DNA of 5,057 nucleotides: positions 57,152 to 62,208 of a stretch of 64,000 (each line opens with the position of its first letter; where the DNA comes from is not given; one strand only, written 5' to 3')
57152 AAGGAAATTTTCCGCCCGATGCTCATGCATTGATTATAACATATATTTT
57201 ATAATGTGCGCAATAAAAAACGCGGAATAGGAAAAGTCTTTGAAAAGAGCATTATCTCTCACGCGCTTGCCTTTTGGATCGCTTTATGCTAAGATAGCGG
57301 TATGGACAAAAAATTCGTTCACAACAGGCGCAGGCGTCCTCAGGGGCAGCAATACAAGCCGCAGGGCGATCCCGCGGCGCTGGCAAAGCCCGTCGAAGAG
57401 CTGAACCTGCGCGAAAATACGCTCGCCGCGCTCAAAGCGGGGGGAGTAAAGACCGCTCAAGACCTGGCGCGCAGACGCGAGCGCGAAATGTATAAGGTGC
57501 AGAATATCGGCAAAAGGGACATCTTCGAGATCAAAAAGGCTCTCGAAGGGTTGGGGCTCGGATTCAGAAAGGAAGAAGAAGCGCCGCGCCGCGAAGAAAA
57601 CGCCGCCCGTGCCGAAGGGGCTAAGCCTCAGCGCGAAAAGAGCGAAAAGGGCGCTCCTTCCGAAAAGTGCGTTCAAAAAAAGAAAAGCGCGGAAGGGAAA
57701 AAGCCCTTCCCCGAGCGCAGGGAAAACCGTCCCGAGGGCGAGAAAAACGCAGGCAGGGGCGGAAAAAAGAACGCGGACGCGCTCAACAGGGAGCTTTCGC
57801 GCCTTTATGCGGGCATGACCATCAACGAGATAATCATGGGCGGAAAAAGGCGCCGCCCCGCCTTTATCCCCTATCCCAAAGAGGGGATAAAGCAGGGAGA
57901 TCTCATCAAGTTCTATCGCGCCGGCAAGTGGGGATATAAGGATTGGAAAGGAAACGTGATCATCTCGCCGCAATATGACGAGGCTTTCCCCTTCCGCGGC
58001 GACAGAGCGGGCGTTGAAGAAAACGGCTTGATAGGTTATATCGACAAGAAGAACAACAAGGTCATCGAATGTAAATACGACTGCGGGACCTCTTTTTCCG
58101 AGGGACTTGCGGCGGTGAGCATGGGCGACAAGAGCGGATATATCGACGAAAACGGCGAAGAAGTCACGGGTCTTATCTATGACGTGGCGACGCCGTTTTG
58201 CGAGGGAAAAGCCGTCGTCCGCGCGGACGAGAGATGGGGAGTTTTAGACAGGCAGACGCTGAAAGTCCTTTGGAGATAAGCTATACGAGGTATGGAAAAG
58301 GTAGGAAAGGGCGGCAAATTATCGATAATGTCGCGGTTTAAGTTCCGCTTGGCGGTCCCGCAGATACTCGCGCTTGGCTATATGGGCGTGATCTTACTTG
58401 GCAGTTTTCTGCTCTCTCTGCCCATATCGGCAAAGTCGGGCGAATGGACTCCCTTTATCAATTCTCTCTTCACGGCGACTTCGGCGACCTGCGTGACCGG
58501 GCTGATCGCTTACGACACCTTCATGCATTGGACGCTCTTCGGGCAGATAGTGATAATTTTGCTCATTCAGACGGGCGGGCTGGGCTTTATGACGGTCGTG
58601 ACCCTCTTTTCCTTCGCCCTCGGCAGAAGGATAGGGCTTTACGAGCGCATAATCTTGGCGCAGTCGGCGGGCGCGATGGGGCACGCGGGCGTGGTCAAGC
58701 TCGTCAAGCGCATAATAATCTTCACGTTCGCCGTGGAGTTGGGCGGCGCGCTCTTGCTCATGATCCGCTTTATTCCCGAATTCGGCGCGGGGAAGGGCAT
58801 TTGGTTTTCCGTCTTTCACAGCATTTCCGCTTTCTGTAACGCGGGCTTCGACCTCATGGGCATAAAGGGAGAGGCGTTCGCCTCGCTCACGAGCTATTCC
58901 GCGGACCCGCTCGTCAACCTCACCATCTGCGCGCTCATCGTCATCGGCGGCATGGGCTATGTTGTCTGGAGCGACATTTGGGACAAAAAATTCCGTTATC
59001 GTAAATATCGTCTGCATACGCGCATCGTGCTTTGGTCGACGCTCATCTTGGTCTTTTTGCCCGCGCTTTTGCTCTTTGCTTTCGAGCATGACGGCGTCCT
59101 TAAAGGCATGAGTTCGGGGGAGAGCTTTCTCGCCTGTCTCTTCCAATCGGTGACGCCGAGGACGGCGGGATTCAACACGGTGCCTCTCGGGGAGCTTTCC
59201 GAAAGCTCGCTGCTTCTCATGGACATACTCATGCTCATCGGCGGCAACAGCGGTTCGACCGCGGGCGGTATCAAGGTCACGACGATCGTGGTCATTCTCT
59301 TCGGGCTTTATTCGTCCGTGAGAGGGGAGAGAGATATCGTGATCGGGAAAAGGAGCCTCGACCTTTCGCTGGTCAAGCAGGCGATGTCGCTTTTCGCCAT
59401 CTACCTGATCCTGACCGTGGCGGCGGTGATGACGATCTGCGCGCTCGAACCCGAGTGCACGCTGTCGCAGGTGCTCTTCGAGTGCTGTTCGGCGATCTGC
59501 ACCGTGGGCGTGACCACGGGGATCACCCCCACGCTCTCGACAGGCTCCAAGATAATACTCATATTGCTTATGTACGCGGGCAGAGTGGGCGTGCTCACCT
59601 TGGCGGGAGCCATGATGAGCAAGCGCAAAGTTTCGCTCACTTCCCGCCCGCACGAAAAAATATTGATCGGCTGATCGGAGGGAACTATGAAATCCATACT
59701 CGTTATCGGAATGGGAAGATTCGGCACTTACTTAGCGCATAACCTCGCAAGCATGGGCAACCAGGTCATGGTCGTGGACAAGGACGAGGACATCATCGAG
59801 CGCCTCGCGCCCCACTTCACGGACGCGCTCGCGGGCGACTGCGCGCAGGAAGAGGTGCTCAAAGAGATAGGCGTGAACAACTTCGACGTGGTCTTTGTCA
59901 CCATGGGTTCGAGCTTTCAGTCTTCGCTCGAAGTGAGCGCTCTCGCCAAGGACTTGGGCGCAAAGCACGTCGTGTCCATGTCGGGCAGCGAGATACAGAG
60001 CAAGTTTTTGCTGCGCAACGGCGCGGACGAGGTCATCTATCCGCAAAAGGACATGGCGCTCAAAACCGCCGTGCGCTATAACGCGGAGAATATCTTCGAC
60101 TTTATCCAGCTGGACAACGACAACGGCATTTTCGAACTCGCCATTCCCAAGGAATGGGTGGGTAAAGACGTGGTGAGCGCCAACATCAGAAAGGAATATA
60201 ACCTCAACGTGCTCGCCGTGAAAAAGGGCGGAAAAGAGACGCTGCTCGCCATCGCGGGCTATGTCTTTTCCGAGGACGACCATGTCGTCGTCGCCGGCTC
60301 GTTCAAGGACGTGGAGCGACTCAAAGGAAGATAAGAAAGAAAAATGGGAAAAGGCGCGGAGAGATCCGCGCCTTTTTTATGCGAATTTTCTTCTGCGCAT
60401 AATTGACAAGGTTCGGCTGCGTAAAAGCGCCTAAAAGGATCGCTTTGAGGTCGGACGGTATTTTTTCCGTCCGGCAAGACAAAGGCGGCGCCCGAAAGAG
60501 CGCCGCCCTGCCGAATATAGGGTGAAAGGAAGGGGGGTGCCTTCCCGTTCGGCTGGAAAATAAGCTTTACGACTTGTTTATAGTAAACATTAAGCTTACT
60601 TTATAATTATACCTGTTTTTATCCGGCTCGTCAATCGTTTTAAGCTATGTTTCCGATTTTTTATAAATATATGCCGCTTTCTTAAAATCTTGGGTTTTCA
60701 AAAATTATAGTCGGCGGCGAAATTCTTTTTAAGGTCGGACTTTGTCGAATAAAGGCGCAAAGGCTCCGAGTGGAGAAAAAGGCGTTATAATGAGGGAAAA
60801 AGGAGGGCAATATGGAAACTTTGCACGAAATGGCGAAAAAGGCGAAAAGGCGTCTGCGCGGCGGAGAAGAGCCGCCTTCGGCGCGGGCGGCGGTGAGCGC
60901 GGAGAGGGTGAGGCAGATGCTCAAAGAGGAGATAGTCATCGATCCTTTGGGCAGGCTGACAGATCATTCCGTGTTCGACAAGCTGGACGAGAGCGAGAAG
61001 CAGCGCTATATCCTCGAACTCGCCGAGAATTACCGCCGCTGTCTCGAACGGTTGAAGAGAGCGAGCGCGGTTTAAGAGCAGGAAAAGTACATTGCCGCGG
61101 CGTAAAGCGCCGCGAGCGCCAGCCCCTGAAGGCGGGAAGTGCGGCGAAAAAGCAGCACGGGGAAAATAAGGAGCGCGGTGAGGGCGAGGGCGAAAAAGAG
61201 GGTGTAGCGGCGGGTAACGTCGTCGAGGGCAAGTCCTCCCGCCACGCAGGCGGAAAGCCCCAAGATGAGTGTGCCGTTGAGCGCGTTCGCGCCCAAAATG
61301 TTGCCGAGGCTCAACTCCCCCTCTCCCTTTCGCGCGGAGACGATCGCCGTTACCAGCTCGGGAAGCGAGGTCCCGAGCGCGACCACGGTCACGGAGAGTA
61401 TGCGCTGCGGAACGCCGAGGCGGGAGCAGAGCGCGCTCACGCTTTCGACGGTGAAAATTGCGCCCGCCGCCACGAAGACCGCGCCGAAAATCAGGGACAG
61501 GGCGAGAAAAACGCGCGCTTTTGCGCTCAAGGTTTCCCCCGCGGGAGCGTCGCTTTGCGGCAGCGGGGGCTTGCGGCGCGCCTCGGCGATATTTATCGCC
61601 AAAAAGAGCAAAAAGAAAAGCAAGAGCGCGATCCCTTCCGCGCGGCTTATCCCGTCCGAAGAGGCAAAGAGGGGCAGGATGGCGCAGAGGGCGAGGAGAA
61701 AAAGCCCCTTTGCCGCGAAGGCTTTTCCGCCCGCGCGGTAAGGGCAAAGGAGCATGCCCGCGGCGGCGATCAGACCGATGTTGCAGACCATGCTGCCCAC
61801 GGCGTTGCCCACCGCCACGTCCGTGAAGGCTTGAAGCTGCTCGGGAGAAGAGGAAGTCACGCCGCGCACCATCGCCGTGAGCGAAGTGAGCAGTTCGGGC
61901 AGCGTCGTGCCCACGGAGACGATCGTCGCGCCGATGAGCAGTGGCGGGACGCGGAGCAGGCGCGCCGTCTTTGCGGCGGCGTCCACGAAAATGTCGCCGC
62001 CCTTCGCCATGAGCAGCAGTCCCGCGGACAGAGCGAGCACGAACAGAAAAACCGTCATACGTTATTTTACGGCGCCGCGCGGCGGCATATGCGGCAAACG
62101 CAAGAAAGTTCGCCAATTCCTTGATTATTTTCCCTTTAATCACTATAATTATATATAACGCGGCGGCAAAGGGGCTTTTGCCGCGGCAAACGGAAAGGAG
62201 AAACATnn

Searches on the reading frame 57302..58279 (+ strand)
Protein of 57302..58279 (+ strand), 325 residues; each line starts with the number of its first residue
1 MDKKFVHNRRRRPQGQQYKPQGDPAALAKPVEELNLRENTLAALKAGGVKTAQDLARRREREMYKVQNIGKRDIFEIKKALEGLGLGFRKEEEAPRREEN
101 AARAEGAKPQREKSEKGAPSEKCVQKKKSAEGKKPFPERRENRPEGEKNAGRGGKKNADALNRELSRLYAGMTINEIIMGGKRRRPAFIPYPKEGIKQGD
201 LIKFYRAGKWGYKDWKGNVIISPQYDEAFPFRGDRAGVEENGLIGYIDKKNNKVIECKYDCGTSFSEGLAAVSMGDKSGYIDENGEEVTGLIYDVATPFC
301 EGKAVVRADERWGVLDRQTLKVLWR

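Call 42: search_protein_families(library=pfam, max_evalue=0.00001, proteins=[window:57302-58279:+])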
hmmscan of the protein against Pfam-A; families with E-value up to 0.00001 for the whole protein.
window:57302-58279:+ (325 aa): 2 families
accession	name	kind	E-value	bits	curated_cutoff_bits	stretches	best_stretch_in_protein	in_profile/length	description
PF14903.11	WG_beta_rep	-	2.3e-29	101.5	25.6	3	210-242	1-33/35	WG containing repeat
PF03118.21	RNA_pol_A_CTD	-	2.7e-11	43.5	23.8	1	24-82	8-66/67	Bacterial RNA polymerase, alpha chain C terminal domain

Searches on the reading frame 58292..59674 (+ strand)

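Call 42: search_protein_families(library=pfam, max_evalue=0.00001, proteins=[window:58292-59674:+])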
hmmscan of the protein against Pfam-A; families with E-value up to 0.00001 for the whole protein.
window:58292-59674:+ (460 aa): 1 family
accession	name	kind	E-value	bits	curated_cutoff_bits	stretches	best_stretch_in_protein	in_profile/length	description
PF02386.22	TrkH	-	1.3e-51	176.1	27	1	51-438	59-487/502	Cation transport protein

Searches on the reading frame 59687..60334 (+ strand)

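Call 42: search_protein_families(library=pfam, max_evalue=0.00001, proteins=[window:59687-60334:+])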
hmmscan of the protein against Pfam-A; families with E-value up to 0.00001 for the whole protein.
window:59687-60334:+ (215 aa): 4 families
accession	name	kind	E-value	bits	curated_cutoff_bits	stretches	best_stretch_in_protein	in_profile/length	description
PF02254.24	TrkA_N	-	2.4e-26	92.8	23.8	1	4-119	1-116/116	TrkA-N domain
PF02080.26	TrkA_C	-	3.9e-09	36.7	27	1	150-212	5-66/71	TrkA-C domain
PF00107.32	ADH_zinc_N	-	1.5e-07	31.8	31.8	0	85-130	8-51/129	Zinc-binding dehydrogenase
PF03807.23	F420_oxidored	-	3.3e-06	28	21.6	0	4-98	2-91/94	NADP oxidoreductase coenzyme F420-dependent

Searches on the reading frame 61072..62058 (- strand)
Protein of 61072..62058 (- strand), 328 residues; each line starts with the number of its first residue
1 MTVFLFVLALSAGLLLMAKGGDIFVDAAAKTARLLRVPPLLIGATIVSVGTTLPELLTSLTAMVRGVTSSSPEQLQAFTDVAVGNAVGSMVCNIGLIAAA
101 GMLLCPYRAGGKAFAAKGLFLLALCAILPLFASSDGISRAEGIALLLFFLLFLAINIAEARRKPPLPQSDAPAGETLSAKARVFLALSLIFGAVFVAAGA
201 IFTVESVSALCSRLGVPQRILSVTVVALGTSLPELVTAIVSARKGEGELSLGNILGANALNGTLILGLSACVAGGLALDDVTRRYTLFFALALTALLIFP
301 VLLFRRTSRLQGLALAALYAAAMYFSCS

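Call 85: search_protein_families(library=pfam, max_evalue=0.0001, proteins=[window:61072-62058:-])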
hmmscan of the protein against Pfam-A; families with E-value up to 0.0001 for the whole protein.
window:61072-62058:- (328 aa): 1 family
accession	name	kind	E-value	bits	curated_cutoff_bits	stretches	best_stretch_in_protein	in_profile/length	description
PF01699.29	Na_Ca_ex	-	4.7e-48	163.4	24.9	2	186-326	3-149/151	Sodium/calcium exchanger protein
